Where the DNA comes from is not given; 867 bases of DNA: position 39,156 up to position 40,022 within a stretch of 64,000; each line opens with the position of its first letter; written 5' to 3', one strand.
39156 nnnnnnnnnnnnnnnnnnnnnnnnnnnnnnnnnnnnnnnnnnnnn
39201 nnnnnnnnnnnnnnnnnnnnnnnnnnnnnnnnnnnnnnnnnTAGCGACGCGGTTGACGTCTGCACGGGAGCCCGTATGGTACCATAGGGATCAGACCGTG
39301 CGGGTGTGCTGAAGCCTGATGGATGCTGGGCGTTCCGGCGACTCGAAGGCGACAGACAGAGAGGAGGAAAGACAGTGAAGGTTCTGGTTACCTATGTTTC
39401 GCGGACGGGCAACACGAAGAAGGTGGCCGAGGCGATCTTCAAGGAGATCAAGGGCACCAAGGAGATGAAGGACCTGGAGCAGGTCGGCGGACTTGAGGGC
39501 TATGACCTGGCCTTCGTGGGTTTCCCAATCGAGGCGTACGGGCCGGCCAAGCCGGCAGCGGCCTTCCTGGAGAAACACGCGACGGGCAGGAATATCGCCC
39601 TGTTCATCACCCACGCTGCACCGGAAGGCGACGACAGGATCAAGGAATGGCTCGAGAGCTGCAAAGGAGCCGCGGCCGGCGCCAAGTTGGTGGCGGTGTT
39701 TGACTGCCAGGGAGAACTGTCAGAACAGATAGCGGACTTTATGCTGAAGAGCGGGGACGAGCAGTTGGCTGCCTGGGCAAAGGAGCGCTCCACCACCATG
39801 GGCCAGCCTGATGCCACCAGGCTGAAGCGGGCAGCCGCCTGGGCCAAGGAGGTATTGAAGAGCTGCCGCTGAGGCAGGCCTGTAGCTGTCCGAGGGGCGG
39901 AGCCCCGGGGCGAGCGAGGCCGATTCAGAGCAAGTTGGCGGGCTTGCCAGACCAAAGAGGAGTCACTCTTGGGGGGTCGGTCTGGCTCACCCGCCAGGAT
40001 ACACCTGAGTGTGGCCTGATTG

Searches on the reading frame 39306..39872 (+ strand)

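Call 9: search_protein_families(library=pfam, proteins=[window:39306-39872:+], max_evalue=0.001)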
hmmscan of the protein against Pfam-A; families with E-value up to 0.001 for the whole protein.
window:39306-39872:+ (188 aa): 4 families
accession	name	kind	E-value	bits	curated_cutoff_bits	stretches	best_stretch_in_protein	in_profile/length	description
PF12641.12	Flavodoxin_3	-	1.3e-19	71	27.5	1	27-175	1-154/160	Flavodoxin domain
PF12724.12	Flavodoxin_5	-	5.7e-08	33.6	27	1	27-141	1-121/145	Flavodoxin domain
PF00258.30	Flavodoxin_1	-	0.00018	22.1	25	1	28-87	1-71/143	Flavodoxin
PF12682.12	Flavodoxin_4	-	0.0003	20.7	24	0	62-105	70-114/155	Flavodoxin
